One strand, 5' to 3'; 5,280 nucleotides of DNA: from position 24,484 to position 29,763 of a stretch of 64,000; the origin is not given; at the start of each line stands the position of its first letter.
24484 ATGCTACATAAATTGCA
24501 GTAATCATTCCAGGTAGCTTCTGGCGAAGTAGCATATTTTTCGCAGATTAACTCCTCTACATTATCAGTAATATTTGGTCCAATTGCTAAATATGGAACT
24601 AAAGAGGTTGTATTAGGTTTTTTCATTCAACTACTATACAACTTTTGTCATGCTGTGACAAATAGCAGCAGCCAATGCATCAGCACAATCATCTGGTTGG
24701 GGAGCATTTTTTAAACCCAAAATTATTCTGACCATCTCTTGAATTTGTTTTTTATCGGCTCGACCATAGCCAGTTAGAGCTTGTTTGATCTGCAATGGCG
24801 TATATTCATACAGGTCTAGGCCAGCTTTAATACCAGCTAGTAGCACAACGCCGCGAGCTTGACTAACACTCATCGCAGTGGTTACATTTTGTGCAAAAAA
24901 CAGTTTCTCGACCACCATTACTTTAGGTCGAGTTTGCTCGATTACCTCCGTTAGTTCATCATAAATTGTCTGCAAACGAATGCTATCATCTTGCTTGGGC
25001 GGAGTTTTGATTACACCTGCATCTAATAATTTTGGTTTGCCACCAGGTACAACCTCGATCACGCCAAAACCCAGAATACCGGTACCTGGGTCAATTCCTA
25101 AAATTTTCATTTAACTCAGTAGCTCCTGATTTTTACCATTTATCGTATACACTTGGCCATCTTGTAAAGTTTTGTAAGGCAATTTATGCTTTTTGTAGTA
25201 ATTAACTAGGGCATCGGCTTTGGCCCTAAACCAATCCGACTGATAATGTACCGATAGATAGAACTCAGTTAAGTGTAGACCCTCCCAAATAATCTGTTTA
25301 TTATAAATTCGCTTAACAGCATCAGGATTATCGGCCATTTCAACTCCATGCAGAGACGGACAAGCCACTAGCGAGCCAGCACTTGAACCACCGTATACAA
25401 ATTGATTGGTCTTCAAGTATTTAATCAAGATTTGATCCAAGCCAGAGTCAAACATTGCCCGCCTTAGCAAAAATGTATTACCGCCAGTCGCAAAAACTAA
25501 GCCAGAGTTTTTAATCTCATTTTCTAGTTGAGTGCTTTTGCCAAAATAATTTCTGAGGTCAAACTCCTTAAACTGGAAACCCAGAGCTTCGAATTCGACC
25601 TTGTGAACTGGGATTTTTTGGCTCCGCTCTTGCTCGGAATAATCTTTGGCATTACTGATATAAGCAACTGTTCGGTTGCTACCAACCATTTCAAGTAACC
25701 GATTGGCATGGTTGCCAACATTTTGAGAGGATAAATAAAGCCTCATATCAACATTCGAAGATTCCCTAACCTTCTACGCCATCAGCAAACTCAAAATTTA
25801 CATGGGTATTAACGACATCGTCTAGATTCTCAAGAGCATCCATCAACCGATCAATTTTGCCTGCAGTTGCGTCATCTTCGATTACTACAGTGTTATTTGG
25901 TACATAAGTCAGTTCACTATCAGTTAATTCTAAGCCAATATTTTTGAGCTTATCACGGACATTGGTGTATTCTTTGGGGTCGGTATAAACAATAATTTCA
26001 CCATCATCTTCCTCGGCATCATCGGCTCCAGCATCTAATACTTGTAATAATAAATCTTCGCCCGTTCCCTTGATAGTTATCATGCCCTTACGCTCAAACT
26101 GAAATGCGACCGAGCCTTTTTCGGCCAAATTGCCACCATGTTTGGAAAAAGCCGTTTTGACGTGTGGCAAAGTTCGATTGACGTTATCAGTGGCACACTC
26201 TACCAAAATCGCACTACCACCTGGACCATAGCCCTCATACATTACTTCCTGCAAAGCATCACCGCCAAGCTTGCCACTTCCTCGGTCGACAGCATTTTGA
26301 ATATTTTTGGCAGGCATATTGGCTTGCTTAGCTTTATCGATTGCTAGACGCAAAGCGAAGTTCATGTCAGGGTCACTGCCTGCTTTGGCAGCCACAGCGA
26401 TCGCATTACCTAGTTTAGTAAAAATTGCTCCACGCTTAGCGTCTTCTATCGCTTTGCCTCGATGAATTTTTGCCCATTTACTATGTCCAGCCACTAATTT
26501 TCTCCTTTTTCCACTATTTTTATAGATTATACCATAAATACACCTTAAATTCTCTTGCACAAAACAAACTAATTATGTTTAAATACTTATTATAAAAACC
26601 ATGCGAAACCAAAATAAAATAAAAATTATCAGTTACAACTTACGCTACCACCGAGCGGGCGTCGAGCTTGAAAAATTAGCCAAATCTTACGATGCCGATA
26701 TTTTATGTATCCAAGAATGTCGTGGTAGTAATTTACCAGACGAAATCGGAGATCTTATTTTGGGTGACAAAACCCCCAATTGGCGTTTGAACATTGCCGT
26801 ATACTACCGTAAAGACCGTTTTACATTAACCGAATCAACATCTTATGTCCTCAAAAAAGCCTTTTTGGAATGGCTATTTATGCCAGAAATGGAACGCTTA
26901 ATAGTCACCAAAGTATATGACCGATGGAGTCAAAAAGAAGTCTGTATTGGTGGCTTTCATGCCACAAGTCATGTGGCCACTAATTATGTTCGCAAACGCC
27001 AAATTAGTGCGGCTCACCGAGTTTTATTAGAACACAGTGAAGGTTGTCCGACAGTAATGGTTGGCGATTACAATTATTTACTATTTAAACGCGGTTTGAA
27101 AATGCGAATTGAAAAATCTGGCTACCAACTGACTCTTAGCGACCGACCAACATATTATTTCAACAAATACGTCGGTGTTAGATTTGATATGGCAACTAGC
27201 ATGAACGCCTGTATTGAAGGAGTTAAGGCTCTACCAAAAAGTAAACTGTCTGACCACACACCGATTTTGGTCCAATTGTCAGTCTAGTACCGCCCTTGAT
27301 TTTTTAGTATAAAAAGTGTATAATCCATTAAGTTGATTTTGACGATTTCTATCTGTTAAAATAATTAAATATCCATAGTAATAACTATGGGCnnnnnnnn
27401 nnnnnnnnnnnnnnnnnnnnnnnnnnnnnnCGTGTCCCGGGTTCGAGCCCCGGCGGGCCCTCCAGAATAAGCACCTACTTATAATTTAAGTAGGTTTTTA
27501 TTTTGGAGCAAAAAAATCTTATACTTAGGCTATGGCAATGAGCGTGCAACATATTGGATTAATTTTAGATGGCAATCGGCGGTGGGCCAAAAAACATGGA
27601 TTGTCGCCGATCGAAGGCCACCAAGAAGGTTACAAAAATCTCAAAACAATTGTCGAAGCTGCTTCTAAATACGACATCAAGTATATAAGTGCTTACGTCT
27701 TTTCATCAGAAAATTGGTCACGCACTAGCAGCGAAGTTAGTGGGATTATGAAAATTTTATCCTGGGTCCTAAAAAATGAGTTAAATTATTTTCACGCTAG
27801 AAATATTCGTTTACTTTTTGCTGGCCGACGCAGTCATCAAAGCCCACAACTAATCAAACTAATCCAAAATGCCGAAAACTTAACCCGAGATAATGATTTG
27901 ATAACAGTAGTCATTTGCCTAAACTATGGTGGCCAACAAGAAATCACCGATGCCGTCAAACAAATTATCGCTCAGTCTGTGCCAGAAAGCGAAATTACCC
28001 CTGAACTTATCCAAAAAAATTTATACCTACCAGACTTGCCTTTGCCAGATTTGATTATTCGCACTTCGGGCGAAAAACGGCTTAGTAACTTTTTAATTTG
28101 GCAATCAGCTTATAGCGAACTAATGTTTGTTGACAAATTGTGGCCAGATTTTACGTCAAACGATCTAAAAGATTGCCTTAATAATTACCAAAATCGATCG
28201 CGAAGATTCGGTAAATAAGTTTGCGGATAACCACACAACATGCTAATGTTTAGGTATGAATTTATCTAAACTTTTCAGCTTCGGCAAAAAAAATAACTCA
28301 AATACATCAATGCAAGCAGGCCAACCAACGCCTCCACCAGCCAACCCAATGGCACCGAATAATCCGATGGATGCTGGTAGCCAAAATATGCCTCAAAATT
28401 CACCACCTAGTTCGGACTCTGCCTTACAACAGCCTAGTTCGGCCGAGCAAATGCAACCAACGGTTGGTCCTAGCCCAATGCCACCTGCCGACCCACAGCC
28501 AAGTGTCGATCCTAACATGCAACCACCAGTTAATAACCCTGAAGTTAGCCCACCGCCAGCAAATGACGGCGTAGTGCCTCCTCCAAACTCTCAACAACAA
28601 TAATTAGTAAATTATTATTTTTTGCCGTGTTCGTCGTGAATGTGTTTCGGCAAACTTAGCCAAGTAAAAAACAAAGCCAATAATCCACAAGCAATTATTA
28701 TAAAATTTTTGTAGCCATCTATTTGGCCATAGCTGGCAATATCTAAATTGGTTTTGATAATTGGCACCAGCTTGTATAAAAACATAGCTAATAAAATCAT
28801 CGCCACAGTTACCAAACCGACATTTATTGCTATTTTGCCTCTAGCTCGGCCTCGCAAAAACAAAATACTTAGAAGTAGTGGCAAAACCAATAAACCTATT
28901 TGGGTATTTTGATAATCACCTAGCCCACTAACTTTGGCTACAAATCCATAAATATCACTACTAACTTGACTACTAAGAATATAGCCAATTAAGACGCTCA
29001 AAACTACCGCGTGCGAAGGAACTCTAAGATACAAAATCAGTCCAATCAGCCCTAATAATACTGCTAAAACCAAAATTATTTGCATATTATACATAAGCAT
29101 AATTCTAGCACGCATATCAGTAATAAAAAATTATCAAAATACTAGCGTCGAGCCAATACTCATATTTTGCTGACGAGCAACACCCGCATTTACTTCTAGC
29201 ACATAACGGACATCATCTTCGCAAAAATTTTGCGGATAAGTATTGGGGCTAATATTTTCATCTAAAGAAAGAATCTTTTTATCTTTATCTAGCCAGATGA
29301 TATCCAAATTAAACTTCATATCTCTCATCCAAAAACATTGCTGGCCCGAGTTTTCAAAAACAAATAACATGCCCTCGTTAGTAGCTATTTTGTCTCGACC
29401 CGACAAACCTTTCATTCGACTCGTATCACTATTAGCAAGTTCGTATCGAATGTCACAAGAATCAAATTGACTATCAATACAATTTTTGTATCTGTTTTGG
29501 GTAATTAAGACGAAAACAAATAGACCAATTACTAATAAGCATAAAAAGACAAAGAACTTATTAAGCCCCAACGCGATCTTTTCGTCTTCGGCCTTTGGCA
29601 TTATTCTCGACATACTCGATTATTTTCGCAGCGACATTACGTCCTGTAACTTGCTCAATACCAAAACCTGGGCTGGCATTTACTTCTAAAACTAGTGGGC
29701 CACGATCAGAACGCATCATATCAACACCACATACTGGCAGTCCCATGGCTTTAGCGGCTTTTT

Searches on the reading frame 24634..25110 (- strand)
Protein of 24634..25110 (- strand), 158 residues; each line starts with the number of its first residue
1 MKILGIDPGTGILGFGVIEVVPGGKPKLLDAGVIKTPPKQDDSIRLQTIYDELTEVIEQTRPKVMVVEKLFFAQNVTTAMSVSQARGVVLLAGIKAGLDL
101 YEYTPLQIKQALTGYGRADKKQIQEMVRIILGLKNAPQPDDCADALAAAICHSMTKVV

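Call 80: search_protein_families(library=pfam, proteins=[window:24634-25110:-], max_evalue=0.0001)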
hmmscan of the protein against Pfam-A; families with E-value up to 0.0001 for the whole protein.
window:24634-25110:- (158 aa): 1 family
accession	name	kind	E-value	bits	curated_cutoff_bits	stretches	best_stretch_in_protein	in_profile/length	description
PF02075.23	RuvC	-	5.7e-50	169.5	22.2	1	3-152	1-148/148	Crossover junction endodeoxyribonuclease RuvC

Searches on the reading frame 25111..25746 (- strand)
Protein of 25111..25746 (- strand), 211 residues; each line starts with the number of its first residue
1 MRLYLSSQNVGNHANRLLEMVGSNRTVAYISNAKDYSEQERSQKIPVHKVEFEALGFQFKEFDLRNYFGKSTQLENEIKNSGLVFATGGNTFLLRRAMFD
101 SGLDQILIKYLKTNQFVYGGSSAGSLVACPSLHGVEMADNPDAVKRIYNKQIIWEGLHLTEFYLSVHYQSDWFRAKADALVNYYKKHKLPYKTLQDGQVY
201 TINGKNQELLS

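Call 80: search_protein_families(library=pfam, proteins=[window:25111-25746:-], max_evalue=0.0001)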
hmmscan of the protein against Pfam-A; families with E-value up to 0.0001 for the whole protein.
window:25111-25746:- (211 aa): 1 family
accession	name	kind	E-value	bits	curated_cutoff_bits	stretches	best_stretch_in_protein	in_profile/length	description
PF03575.23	Peptidase_S51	-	2.2e-20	73.7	23.9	1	14-208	19-204/206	Peptidase family S51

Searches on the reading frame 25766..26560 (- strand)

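Call 80: search_protein_families(library=pfam, proteins=[window:25766-26560:-], max_evalue=0.0001)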
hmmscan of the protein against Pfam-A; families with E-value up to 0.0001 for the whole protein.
window:25766-26560:- (264 aa): 2 families
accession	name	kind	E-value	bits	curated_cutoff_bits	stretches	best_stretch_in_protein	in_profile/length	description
PF01709.26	Transcrip_reg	-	1.7e-53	181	27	1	104-256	2-160/160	TACO1/YebC second and third domain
PF20772.2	TACO1_YebC_N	-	8e-27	94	36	1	27-97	1-73/73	TACO1/YebC protein N-terminal domain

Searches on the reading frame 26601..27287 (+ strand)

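Call 80: search_protein_families(library=pfam, proteins=[window:26601-27287:+], max_evalue=0.0001)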
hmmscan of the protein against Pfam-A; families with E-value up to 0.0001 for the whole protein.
window:26601-27287:+ (228 aa): 1 family
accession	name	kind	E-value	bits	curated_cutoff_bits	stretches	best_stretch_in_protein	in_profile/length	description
PF03372.29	Exo_endo_phos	-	2.8e-07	31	24.5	1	11-166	2-163/225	Endonuclease/Exonuclease/phosphatase family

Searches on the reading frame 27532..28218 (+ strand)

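Call 80: search_protein_families(library=pfam, proteins=[window:27532-28218:+], max_evalue=0.0001)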
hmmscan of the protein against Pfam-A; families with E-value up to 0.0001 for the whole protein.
window:27532-28218:+ (228 aa): 1 family
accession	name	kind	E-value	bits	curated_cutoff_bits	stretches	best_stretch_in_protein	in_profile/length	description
PF01255.24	Prenyltransf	-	5.7e-79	265.2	27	1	11-227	1-219/219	Putative undecaprenyl diphosphate synthase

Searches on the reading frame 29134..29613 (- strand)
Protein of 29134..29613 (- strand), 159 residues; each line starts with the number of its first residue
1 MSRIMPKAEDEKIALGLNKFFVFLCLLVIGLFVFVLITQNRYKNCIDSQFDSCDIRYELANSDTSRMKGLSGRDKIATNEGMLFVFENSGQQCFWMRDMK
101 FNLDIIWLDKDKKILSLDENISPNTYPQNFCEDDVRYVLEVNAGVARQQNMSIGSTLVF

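Call 41: search_protein_families(library=pfam, proteins=[window:29134-29613:-], max_evalue=0.001)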
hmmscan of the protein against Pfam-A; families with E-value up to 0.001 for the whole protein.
window:29134-29613:- (159 aa): 1 family
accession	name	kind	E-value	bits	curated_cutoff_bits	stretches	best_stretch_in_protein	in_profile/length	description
PF02643.20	DUF192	-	7.7e-30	103.3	27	1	56-158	2-95/96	Uncharacterized ACR, COG1430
